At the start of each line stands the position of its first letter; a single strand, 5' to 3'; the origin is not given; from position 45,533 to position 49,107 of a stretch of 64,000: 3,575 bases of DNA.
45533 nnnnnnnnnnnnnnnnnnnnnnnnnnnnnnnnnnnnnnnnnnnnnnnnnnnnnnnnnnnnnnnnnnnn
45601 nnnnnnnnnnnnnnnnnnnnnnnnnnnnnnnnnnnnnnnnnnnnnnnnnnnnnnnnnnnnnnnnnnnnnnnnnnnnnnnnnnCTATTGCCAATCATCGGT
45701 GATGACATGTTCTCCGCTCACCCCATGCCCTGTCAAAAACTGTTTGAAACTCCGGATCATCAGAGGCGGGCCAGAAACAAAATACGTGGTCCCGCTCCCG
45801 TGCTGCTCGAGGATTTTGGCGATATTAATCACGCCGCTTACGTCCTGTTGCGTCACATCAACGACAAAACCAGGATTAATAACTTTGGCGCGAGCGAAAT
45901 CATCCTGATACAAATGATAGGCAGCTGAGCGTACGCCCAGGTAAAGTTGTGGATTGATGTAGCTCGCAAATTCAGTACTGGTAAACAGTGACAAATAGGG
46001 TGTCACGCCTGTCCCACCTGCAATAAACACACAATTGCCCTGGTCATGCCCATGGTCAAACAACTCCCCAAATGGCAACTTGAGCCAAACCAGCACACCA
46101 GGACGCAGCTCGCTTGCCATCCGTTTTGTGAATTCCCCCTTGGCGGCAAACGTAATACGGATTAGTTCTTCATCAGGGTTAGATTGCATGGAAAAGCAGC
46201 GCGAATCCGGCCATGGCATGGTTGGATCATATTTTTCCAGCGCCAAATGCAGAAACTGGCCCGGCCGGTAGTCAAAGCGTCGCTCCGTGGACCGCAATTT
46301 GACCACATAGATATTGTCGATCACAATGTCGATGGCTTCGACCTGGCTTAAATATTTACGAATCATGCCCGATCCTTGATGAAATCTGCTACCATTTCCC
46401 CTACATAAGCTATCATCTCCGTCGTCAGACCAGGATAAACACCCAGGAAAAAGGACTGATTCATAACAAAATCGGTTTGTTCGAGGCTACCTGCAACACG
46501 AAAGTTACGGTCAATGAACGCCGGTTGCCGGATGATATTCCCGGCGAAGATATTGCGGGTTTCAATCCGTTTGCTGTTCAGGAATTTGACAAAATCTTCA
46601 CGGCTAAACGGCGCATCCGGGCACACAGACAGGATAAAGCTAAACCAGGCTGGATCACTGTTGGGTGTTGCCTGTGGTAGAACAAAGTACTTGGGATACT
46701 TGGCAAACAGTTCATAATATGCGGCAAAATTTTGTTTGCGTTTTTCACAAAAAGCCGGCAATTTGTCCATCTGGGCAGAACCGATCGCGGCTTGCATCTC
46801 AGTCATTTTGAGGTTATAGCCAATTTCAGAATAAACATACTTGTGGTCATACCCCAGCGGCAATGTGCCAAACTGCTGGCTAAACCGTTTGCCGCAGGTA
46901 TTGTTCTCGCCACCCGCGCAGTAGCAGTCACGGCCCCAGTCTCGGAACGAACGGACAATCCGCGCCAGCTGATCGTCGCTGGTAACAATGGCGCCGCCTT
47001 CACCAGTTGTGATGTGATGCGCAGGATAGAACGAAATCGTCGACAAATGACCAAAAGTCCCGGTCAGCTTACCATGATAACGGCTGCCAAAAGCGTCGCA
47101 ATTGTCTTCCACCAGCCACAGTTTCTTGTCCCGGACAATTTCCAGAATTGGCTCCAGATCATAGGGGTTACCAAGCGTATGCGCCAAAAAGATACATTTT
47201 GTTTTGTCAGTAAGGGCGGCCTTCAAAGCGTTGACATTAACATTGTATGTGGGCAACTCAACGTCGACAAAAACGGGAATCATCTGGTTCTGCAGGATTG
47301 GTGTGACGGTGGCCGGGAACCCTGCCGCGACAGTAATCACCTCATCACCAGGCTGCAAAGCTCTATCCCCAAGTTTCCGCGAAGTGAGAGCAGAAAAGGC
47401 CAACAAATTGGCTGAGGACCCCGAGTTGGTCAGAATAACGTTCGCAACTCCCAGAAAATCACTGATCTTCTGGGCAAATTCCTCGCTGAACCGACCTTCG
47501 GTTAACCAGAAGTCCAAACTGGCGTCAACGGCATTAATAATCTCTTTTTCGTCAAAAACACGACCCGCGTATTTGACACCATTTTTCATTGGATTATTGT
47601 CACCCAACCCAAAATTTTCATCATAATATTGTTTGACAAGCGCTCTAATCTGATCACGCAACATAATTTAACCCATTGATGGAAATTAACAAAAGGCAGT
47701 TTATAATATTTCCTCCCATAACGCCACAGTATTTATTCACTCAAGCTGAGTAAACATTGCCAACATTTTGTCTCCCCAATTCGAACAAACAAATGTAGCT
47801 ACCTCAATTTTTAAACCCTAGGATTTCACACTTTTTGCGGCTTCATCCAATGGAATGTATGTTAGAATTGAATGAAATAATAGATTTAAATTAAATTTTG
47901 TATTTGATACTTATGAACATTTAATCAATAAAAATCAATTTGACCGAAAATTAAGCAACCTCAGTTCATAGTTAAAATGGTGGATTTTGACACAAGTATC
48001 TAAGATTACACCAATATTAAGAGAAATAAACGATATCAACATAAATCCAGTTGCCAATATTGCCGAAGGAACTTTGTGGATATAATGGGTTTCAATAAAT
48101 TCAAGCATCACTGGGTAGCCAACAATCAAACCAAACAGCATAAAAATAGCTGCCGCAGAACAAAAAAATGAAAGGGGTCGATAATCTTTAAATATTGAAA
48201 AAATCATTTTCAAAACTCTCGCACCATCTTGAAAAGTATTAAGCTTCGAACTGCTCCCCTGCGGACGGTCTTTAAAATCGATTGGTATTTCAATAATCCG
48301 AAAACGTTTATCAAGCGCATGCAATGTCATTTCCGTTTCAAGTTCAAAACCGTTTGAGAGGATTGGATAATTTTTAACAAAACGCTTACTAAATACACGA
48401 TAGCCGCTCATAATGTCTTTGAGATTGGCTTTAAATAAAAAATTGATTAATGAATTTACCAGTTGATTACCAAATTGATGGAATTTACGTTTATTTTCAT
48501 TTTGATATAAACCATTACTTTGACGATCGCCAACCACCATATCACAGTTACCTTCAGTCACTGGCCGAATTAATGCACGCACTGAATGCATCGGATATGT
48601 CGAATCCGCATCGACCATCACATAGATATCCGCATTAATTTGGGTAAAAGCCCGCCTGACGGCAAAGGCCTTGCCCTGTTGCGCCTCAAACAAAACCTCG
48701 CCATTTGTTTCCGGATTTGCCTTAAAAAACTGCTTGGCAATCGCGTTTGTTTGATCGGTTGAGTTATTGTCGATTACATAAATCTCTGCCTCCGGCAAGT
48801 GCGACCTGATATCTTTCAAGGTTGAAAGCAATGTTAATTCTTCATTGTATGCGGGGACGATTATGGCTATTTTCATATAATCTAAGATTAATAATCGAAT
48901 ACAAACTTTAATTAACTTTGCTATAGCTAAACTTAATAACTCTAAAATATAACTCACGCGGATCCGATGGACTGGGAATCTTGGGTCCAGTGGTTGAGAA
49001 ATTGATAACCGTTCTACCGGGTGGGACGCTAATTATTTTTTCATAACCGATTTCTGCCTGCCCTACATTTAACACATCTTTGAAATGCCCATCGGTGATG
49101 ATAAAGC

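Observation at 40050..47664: CDP-3,6-dideoxyhexose pathway operon fused to a YerE-like TPP carboligase and a DmpG/DmpF aldolase-dehydrogenase pair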

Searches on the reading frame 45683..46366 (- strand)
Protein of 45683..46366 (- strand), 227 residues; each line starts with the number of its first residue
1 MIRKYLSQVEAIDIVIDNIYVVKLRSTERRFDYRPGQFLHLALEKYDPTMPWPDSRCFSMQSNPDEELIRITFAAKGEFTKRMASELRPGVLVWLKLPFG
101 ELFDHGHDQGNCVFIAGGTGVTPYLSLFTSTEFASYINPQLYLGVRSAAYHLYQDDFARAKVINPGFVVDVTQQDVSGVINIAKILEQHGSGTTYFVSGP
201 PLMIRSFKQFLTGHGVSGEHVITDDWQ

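Call 4: search_protein_families(library=pfam, proteins=[window:45683-46366:-])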
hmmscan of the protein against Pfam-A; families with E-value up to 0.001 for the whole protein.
window:45683-46366:- (227 aa): 2 families
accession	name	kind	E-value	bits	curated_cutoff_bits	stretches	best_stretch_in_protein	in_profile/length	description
PF00175.26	NAD_binding_1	-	1.1e-07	32.9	22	1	114-207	1-107/109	Oxidoreductase NAD-binding domain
PF08022.18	FAD_binding_8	-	0.00068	20.1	22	0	11-88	8-83/109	FAD-binding domain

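Call 5: search_protein_families(library=ncbifam, proteins=[window:45683-46366:-])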
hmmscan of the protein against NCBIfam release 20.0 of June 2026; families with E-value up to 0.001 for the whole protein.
window:45683-46366:- (227 aa): 17 families
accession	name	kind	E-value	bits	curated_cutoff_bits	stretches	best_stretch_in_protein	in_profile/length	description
NF045803.1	MethMoxFADbindMmoC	equivalog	6.4e-14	51.5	500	1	5-223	107-337/343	aromatic/alkene monooxygenase hydroxylase FAD-binding subunit MmoC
NF009805.0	PRK13289.1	equivalog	3.3e-12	46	432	1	31-220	183-386/399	NO-inducible flavohemoprotein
NF005963.0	PRK08051.1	equivalog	5.3e-12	45.5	230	1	7-159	6-153/233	NAD(P)H-flavin reductase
NF000796.0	PRK00054.1-1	equivalog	5.3e-11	42.2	224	1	12-215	8-193/254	dihydroorotate dehydrogenase electron transfer subunit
TIGR01941.1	nqrF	equivalog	2e-10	40.2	295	1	86-226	248-403/405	NADH:ubiquinone reductase (Na(+)-transporting) subunit F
NF040810.1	BenC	equivalog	4e-09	36.1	430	1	4-219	104-323/333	benzoate 1,2-dioxygenase electron transfer component BenC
NF000798.0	PRK00054.1-3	equivalog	4.5e-09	36.3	219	1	13-152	14-141/244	dihydroorotate dehydrogenase electron transfer subunit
TIGR02160.1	PA_CoA_Oxy5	hypoth_equivalog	4.8e-09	35.5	420.8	1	29-131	29-131/352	1,2-phenylacetyl-CoA epoxidase subunit PaaE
TIGR02911.1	sulfite_red_B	equivalog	7.9e-09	35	288.6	1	28-221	26-219/261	anaerobic sulfite reductase subunit AsrB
NF008822.0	PRK11872.1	equivalog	1.4e-08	34.2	402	1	6-220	108-329/341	anthranilate 1,2-dioxygenase electron transfer component AntC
NF006220.0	PRK08345.1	subfamily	3.3e-08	33.1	395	1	26-157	36-163/294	cytochrome-c3 hydrogenase subunit gamma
NF000799.0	PRK00054.1-4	equivalog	8e-08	31.7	314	1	8-209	8-204/258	dihydroorotate dehydrogenase electron transfer subunit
NF040830.1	sulfhyd_ShyC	equivalog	1.9e-07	30.5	600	1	26-157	32-157/288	NAD(P)-dependent hydrogenase/sulfhydrogenase 2 subunit gamma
NF007964.0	PRK10684.1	equivalog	5.9e-07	28.7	383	1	8-223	13-234/333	NADH oxidoreductase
NF052252.1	flav_redu_LuxG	exception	1.4e-05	24.3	340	1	7-156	3-149/232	flavin mononucleotide reductase LuxG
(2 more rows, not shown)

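Call 64: search_protein_families(library=pfam, proteins=[window:45683-46366:-], max_evalue=1)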
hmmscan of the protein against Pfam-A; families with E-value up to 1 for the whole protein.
window:45683-46366:- (227 aa): 4 families
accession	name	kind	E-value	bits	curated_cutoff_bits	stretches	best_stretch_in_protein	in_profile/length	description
PF00175.26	NAD_binding_1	-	1.1e-07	32.9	22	1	114-207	1-107/109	Oxidoreductase NAD-binding domain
PF08022.18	FAD_binding_8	-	0.00068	20.1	22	1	11-88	8-83/109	FAD-binding domain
PF08030.17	NAD_binding_6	-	0.045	14.3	22.2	1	111-130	3-22/156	Ferric reductase NAD binding domain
PF00970.30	FAD_binding_6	-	0.065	14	21.1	1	19-102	16-97/99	Oxidoreductase FAD-binding domain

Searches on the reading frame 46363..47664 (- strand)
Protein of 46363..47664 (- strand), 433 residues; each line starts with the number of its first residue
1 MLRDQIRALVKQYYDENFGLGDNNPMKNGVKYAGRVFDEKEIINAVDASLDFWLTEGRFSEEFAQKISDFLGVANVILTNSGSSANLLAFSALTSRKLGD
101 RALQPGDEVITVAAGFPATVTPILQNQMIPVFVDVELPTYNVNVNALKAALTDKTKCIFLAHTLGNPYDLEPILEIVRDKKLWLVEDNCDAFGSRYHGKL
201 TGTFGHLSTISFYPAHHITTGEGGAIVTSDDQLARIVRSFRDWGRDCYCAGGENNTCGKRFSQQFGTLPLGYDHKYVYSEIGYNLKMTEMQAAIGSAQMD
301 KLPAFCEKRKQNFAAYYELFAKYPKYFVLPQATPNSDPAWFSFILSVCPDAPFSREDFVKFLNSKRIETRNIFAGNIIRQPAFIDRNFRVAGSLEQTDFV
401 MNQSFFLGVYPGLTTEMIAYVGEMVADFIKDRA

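Call 4: search_protein_families(library=pfam, proteins=[window:46363-47664:-])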
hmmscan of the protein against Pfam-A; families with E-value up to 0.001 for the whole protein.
window:46363-47664:- (433 aa): 4 families
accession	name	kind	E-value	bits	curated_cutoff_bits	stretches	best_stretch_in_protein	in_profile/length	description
PF01041.23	DegT_DnrJ_EryC1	-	9.9e-92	308.4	19.8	1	39-425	4-359/360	DegT/DnrJ/EryC1/StrS aminotransferase family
PF00266.25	Aminotran_5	-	5.4e-06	26.1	21.5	1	61-195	46-183/371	Aminotransferase class-V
PF01053.26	Cys_Met_Meta_PP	-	5.5e-05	22.3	27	1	61-189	55-175/381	Cys/Met metabolism PLP-dependent enzyme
PF00155.27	Aminotran_1_2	-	7.6e-05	22.5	19.7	1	59-187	43-185/361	Aminotransferase class I and II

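Call 5: search_protein_families(library=ncbifam, proteins=[window:46363-47664:-])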
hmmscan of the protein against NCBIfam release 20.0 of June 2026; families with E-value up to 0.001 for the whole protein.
window:46363-47664:- (433 aa): 14 families
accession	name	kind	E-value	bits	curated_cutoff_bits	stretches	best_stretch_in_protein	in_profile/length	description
NF011936.0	PRK15407.1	equivalog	4.2e-202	671.6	423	1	2-431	9-438/440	lipopolysaccharide biosynthesis protein RfbH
TIGR03588.1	PseC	equivalog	1e-52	179.4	423.5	1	32-426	4-377/380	UDP-4-amino-4,6-dideoxy-N-acetyl-beta-L-altrosamine transaminase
TIGR04181.1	NHT_00031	hypoth_equivalog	1.8e-51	175.1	420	2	42-239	16-219/359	LegC family aminotransferase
NF008687.0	PRK11706.1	equivalog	1.6e-40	139.1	375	1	53-428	26-373/375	dTDP-4-amino-4,6-dideoxygalactose transaminase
NF008658.2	PRK11658.1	equivalog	3.7e-37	127.9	631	1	37-427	12-375/379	UDP-4-amino-4-deoxy-L-arabinose aminotransferase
TIGR02379.1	ECA_wecE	subfamily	2.8e-33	115.2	434.85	1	54-367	27-315/376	dTDP-4-amino-4,6-dideoxy-D-glucose transaminase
TIGR04427.1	PLP_DesI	equivalog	1.1e-32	113.6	650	2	36-248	28-232/390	dTDP-4-dehydro-6-deoxyglucose aminotransferase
NF005817.0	PRK07683.1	equivalog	6.4e-08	31.7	575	1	102-188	109-201/387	aminotransferase A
NF004770.0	PRK06108.1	subfamily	8e-08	31.5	422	1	72-188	95-210/396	pyridoxal phosphate-dependent aminotransferase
NF006488.0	PRK08912.1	equivalog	4.1e-07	29.3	498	1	102-192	107-191/387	aminotransferase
NF006003.0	PRK08133.1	equivalog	0.00041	19.1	522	1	63-189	71-189/396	O-succinylhomoserine sulfhydrylase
NF006569.0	PRK09082.1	subfamily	0.00043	19.5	420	1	102-188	111-203/386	methionine aminotransferase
NF004975.0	PRK06348.1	equivalog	0.00043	19.4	549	1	102-162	109-170/384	pyridoxal phosphate-dependent aminotransferase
NF005305.0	PRK06836.1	equivalog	0.00046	19.5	376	1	103-161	119-177/396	pyridoxal phosphate-dependent aminotransferase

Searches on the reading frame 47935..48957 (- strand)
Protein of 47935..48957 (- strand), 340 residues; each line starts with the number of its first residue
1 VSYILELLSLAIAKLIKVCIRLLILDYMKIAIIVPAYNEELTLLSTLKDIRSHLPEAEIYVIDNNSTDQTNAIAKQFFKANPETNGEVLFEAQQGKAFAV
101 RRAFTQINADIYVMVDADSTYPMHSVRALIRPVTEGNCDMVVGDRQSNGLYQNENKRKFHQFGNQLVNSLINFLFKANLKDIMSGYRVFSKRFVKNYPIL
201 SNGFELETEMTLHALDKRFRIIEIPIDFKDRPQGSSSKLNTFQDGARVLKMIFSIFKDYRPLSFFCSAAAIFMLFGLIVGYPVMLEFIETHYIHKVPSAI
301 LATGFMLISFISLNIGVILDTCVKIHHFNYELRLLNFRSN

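Call 15: search_protein_families(library=pfam, proteins=[window:47935-48957:-])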
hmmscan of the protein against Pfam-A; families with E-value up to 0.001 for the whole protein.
window:47935-48957:- (340 aa): 2 families
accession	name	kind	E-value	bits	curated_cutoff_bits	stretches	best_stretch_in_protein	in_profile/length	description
PF00535.33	Glycos_transf_2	-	5.7e-24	85.4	23.3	1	32-195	2-165/168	Glycosyl transferase family 2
PF13641.12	Glyco_tranf_2_3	-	2.1e-09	38.1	27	1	30-143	3-121/230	Glycosyltransferase like family 2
